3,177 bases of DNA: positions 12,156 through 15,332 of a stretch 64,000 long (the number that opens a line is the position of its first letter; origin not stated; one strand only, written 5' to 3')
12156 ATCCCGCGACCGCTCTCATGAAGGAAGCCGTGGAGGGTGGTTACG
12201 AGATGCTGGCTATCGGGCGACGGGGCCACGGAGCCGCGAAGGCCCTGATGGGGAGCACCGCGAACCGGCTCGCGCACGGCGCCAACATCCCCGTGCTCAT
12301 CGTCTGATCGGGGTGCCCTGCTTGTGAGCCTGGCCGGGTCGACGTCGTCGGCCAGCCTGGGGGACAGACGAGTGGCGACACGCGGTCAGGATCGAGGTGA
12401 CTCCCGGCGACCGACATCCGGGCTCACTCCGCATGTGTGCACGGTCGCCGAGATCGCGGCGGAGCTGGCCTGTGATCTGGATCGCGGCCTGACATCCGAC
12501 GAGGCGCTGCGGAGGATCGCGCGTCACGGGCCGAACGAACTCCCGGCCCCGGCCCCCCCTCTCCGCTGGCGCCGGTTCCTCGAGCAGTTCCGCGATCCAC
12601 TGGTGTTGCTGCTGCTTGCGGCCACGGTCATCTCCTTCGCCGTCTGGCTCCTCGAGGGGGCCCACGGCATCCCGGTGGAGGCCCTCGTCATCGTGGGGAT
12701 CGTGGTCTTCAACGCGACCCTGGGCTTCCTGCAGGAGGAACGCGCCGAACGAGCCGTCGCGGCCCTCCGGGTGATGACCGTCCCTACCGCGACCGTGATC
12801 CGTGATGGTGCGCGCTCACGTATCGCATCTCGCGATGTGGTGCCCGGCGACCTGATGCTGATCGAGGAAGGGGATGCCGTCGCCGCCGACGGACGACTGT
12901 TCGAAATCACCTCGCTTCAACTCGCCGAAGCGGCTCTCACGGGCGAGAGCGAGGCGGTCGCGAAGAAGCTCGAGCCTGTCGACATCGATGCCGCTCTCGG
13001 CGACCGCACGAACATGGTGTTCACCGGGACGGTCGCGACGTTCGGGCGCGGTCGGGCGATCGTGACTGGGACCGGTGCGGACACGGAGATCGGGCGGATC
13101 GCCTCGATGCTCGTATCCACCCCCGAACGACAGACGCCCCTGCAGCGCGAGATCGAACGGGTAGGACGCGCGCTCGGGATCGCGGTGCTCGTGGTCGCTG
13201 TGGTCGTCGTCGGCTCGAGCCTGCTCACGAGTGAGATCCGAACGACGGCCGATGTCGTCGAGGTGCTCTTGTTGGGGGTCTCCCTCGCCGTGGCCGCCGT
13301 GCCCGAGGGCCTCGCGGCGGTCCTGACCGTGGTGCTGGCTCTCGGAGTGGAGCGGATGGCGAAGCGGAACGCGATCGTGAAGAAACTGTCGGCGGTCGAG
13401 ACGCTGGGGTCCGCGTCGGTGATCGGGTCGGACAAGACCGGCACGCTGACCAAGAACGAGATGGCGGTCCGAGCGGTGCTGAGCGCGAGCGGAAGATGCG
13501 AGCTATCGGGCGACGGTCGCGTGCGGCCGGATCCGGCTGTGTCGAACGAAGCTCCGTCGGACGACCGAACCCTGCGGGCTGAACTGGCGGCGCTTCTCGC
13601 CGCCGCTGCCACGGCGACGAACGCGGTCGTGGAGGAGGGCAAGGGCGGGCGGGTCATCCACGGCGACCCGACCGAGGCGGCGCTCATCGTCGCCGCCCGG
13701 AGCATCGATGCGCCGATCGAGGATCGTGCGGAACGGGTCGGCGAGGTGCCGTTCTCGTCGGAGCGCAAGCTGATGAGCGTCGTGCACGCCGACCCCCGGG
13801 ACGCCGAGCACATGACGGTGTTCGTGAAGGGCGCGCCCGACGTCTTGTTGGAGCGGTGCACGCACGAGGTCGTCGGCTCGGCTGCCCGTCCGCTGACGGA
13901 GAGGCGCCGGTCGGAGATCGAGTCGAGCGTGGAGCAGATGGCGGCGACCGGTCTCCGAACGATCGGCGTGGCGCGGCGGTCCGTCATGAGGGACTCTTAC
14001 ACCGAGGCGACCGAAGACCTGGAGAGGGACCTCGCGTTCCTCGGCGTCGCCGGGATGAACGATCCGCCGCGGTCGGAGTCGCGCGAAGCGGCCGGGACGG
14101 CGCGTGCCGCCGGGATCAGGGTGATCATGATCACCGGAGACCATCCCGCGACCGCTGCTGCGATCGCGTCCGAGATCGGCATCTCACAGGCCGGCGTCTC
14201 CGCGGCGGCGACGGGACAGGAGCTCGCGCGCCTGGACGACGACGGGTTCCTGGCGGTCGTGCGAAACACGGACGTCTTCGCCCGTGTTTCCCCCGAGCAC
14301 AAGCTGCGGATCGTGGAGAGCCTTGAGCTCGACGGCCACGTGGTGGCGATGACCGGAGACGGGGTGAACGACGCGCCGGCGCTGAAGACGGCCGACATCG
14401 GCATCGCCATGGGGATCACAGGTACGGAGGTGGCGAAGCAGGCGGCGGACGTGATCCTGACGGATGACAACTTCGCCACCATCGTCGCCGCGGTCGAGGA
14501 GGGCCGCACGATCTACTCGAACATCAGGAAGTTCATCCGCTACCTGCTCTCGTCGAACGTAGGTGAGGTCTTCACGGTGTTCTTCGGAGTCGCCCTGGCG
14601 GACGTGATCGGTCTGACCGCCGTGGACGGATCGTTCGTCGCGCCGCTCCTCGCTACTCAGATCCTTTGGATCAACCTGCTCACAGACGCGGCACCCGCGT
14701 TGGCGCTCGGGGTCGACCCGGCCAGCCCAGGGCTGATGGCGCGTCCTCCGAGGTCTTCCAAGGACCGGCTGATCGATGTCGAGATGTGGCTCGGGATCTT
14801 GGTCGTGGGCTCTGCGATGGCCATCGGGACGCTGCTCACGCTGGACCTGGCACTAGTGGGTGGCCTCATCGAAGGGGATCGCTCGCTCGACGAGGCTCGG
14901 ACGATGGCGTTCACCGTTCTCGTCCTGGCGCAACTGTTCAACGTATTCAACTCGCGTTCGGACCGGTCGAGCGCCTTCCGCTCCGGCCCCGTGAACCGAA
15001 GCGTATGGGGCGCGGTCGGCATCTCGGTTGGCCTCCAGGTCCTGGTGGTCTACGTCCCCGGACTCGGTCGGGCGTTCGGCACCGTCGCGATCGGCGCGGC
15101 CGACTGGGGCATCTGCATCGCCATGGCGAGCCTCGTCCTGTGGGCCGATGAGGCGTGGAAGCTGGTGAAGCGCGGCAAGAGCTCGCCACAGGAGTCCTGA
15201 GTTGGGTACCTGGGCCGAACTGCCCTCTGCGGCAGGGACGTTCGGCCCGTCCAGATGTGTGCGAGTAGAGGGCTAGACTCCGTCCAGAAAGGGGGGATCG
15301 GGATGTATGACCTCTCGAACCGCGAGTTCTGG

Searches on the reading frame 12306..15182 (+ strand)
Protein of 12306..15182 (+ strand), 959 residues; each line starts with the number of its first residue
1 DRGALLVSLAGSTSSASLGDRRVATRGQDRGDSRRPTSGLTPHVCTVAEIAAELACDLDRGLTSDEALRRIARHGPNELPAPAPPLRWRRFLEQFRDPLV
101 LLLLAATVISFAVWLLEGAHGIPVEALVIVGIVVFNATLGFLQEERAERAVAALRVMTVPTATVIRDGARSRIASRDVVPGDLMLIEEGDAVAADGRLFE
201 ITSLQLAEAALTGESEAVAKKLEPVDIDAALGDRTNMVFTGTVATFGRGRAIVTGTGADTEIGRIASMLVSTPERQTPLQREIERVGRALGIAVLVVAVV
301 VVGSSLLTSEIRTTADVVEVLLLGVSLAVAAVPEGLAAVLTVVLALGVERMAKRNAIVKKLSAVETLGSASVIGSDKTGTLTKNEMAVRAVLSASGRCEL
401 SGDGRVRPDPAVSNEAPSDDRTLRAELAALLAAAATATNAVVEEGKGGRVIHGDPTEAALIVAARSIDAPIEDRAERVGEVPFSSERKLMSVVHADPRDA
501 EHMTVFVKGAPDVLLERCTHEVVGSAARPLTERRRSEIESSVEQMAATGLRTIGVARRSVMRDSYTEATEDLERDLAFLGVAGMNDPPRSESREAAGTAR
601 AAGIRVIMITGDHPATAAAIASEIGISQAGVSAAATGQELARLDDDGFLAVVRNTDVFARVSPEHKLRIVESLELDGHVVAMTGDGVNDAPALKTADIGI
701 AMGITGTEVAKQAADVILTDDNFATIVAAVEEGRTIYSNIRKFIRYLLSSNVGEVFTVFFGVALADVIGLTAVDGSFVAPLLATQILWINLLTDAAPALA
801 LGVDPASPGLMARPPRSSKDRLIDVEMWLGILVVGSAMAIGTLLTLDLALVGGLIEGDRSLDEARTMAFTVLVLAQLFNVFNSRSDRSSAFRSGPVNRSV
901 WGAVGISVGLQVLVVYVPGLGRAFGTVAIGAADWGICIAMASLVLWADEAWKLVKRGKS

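Call 11: search_protein_families(library=pfam, proteins=[window:12306-15182:+], max_evalue=0.01)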
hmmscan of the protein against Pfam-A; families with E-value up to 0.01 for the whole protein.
window:12306-15182:+ (959 aa): 7 families
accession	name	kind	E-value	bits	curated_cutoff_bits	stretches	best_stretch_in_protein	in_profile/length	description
PF00689.26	Cation_ATPase_C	-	7.1e-56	189.2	27.3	1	779-954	2-175/175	Cation transporting ATPase, C-terminus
PF00122.25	E1-E2_ATPase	-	2.5e-47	161.2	28.1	1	157-354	2-181/181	E1-E2 ATPase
PF00690.31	Cation_ATPase_N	-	2e-20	72.6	20.4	1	45-110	4-69/69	Cation transporter/ATPase, N-terminus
PF13246.12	Cation_ATPase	-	6.3e-20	71.4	21.7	1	442-520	8-90/91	Cation transport ATPase (P-type)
PF00702.32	Hydrolase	-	1.4e-18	68.4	26.4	1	375-697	6-191/191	haloacid dehalogenase-like hydrolase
PF08282.18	Hydrolase_3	-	2.2e-05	24.8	20.9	1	669-724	195-249/255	haloacid dehalogenase-like hydrolase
PF12710.13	HAD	-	0.00039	21.3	27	1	533-694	29-189/189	haloacid dehalogenase-like hydrolase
